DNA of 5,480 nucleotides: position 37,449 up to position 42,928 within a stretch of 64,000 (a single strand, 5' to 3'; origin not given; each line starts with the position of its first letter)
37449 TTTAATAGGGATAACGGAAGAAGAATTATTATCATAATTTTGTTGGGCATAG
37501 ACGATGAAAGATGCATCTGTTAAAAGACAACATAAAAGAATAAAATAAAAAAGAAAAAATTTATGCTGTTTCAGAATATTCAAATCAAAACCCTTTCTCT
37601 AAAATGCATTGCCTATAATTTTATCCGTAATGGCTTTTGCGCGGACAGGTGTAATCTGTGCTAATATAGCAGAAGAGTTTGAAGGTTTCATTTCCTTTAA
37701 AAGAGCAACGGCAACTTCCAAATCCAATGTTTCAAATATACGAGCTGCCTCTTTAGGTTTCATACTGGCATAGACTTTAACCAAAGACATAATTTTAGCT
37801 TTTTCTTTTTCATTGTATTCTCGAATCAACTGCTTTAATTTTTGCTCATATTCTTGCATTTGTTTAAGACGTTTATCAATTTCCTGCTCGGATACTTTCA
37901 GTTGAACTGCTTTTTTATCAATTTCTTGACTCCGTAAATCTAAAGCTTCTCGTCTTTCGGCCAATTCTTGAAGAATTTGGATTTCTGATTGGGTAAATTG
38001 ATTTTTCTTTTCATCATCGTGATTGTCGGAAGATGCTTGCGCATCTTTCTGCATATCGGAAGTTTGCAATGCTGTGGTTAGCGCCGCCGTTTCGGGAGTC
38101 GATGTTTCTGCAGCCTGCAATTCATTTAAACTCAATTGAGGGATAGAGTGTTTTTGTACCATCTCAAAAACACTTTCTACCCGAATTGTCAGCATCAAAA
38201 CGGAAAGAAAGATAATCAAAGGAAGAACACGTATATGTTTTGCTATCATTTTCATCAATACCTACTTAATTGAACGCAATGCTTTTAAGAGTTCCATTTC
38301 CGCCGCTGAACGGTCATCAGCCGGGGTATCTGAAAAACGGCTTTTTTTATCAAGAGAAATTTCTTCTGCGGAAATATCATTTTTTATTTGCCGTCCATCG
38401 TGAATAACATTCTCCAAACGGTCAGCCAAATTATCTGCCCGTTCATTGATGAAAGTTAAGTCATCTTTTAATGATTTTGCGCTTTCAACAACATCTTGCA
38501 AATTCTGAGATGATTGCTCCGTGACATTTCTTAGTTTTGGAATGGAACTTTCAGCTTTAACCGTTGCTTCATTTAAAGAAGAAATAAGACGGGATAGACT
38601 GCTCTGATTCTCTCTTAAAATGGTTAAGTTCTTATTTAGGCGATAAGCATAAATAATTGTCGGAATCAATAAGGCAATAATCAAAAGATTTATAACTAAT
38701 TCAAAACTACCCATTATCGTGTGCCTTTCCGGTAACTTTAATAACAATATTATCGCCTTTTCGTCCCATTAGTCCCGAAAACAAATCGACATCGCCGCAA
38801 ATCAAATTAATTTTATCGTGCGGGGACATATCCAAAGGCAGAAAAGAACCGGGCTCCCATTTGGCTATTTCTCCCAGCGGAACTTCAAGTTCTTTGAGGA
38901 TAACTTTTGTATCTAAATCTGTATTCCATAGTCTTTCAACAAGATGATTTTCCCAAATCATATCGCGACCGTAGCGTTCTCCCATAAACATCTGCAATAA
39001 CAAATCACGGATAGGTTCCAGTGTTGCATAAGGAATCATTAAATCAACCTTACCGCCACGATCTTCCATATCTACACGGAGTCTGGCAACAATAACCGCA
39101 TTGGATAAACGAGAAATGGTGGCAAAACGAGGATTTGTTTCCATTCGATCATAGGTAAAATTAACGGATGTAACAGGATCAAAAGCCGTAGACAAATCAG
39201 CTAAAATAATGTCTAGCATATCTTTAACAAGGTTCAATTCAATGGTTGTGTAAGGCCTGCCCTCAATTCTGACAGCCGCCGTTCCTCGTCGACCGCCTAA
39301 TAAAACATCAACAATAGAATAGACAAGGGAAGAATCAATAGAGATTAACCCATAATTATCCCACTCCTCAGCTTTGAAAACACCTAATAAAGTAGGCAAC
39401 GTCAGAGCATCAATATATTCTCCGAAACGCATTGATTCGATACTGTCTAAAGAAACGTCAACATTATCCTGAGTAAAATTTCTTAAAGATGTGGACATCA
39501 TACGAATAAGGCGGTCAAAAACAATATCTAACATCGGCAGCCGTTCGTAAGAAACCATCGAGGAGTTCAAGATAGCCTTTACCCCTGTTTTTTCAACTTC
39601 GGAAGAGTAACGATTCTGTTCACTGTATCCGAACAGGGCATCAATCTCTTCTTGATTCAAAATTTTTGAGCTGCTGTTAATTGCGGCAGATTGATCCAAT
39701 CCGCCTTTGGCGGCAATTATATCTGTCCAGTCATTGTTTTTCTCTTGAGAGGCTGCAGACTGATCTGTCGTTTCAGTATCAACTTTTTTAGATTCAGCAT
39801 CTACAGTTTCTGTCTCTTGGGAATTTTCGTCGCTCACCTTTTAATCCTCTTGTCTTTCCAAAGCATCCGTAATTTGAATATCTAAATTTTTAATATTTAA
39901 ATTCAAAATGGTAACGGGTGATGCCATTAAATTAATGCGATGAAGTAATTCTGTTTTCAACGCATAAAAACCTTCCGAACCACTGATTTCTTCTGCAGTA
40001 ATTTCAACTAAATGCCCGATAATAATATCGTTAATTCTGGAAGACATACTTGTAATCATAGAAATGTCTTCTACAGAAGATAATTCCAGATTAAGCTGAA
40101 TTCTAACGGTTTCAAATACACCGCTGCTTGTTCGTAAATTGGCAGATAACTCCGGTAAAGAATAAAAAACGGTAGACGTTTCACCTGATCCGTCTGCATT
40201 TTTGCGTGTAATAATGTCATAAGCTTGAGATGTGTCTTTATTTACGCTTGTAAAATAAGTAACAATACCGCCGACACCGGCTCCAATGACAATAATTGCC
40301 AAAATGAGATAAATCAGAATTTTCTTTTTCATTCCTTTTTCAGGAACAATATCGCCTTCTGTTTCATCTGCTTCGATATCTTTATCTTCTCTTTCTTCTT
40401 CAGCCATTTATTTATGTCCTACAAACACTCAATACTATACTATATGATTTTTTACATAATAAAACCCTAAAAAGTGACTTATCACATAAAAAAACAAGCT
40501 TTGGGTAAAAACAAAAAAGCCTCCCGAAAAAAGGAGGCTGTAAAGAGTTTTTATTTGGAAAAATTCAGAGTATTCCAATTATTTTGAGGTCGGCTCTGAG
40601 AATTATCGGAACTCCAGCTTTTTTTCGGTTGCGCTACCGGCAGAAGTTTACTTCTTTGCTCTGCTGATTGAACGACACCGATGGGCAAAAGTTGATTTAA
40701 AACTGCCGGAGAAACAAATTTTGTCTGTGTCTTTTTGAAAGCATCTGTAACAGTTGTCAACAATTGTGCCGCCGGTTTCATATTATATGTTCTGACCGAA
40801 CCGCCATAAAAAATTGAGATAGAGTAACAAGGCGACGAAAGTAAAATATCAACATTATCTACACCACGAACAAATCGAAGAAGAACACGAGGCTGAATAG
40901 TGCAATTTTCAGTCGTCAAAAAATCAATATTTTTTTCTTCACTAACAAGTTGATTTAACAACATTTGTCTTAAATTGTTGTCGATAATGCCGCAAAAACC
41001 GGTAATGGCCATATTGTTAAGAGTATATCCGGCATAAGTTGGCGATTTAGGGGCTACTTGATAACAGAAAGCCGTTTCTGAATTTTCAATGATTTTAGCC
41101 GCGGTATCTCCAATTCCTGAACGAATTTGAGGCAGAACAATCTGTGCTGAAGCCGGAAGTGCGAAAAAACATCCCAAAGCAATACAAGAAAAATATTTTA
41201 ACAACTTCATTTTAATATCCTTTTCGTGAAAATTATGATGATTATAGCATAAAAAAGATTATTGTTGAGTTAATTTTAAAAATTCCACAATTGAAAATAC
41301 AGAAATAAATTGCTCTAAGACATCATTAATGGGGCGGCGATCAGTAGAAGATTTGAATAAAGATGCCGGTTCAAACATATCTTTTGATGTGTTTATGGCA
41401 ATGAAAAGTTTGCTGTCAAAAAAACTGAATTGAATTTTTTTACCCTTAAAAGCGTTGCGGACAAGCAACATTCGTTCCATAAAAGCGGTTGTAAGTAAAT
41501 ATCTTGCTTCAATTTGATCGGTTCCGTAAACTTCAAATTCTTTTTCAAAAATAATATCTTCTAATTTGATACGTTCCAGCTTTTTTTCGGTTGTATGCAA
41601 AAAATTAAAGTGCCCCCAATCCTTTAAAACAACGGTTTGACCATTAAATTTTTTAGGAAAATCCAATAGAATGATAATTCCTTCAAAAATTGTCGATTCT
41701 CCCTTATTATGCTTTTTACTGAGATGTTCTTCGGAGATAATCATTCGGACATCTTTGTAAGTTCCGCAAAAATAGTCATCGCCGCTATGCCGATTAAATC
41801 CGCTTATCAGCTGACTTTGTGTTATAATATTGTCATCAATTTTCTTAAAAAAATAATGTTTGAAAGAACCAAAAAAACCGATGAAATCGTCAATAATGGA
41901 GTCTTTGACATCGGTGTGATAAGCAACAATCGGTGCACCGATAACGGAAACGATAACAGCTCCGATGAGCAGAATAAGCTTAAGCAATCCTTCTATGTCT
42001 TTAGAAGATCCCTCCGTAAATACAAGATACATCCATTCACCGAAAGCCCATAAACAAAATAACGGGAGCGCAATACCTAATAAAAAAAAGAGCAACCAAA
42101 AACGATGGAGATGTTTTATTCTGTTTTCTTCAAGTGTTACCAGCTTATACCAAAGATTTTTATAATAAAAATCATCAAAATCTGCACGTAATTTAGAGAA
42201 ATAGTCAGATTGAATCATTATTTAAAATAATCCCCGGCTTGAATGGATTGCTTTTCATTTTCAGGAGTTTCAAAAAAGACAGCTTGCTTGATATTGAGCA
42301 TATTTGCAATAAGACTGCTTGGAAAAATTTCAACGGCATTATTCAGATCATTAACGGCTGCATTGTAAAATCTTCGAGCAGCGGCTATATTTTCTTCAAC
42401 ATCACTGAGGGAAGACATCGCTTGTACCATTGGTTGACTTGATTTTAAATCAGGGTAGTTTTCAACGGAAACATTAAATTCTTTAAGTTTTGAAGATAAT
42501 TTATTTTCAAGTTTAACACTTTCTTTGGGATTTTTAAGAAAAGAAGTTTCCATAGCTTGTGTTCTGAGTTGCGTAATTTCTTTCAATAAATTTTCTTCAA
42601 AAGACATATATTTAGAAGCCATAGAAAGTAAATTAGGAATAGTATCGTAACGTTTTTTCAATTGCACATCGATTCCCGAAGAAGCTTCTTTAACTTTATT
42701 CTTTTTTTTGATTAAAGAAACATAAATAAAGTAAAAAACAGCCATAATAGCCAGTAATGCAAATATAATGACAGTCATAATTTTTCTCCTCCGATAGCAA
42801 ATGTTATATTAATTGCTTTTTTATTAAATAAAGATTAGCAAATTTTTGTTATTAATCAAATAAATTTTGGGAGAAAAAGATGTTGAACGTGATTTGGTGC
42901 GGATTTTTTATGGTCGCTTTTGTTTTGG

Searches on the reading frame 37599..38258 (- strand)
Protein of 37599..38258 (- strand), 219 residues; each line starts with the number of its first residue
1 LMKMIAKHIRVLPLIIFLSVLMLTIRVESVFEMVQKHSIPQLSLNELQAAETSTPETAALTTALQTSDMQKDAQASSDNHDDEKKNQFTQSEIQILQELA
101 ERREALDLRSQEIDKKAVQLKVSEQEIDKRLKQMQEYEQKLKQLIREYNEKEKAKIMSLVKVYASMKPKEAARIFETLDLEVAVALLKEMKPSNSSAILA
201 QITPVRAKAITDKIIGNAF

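Call 16: search_protein_families(library=ncbifam, proteins=[window:37599-38258:-], max_evalue=0.00001)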
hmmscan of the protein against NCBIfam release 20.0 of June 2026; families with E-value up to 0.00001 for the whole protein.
window:37599-38258:- (219 aa): 1 family
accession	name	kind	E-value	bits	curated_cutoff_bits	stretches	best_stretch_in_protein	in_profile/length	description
NF047368.1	collar_FlbB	equivalog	1.2e-08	35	110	1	77-191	50-160/193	periplasmic-type flagellar collar protein FlbB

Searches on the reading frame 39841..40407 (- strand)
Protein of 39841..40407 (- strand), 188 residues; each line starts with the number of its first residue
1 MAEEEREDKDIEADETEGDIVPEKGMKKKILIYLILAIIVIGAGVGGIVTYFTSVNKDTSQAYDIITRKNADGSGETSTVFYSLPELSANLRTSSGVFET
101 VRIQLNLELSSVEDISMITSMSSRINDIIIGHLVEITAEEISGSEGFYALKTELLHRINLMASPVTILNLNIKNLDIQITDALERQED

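Call 52: search_protein_families(library=pfam, proteins=[window:39841-40407:-], max_evalue=0.001)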
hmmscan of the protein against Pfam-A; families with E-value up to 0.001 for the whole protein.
window:39841-40407:- (188 aa): 1 family
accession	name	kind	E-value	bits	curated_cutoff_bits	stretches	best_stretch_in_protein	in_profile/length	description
PF03748.19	FliL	-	9e-10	39.5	24.6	1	81-169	1-94/103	Flagellar basal body-associated protein FliL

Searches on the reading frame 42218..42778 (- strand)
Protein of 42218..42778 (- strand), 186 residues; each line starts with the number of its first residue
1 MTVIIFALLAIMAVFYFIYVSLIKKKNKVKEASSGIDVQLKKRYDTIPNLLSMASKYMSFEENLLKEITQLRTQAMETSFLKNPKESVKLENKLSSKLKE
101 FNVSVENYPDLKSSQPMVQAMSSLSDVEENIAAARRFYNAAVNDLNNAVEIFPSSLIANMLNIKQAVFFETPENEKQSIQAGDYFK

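Call 52: search_protein_families(library=pfam, proteins=[window:42218-42778:-], max_evalue=0.001)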
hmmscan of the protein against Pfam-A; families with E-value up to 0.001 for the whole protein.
window:42218-42778:- (186 aa): 1 family
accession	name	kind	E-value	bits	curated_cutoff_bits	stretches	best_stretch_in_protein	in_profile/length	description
PF04011.17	LemA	-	2.6e-42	144.6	26.2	1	33-178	2-144/149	LemA family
